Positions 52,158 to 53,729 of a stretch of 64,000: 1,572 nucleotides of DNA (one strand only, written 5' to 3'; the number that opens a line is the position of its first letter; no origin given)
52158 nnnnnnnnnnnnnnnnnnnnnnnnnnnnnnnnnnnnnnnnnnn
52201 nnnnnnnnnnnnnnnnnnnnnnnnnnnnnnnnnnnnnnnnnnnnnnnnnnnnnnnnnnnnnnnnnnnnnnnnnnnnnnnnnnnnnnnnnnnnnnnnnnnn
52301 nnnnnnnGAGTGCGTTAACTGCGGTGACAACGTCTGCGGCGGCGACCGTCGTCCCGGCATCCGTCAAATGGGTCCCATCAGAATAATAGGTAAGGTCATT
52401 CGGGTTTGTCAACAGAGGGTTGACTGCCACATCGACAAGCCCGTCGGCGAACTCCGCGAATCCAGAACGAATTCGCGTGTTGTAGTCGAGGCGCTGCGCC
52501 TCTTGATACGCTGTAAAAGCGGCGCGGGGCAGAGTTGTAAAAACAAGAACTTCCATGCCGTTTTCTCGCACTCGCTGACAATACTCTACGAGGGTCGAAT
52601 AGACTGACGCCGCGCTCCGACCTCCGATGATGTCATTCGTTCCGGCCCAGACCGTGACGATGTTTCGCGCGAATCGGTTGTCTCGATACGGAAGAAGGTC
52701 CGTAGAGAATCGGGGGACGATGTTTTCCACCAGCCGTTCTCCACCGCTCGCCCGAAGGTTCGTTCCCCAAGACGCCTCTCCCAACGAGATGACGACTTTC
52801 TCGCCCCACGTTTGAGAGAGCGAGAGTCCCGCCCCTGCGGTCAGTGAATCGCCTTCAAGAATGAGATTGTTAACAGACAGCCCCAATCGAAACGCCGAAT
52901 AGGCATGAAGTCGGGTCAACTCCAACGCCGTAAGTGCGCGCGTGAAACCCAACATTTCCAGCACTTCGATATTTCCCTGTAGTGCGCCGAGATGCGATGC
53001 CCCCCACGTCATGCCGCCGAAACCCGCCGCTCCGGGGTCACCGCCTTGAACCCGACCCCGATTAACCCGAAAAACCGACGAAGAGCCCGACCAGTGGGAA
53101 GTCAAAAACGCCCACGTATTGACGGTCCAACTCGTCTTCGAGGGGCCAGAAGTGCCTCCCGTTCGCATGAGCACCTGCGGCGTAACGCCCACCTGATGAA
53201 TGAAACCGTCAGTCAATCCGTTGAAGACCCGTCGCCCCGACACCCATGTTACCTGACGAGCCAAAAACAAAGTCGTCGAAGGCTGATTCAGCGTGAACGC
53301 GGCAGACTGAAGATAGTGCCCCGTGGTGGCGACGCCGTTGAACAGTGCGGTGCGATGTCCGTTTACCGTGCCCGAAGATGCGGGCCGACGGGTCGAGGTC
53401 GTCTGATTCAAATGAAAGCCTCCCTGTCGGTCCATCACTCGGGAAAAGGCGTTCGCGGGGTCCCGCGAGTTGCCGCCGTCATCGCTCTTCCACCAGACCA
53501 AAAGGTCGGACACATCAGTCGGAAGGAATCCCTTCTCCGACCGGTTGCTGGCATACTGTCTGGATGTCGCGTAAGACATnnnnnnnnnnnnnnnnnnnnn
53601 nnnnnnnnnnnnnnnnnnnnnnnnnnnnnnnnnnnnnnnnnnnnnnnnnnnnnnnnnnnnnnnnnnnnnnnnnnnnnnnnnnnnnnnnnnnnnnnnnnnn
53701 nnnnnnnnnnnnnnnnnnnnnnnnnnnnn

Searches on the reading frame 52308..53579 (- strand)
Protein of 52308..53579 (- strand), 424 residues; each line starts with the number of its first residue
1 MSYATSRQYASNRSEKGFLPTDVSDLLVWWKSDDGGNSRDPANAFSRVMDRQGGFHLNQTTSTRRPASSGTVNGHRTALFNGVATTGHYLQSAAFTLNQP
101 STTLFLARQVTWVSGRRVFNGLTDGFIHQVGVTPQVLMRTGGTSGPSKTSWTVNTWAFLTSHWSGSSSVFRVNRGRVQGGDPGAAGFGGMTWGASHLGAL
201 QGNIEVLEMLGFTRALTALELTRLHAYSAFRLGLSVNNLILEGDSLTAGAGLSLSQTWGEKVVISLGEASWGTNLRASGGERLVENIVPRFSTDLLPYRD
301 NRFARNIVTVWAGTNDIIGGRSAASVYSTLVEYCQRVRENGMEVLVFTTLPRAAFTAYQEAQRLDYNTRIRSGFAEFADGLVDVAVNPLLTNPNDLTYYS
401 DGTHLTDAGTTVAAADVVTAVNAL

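Call 9: search_protein_families(library=phrogs, proteins=[window:52308-53579:-], max_evalue=0.001)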
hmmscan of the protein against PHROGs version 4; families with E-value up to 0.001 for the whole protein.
window:52308-53579:- (424 aa): 0 families

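Call 58: search_protein_families(library=pfam, max_evalue=0.01, proteins=[window:52308-53579:-])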
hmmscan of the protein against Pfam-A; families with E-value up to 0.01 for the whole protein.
window:52308-53579:- (424 aa): 2 families
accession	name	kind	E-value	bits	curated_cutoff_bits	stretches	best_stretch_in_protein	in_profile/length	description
PF13472.12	Lipase_GDSL_2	-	3.5e-16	60.6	32.9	1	243-409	3-175/178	GDSL-like Lipase/Acylhydrolase family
PF00657.28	Lipase_GDSL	-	7.6e-08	33.2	23.6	1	243-415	5-206/208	GDSL-like Lipase/Acylhydrolase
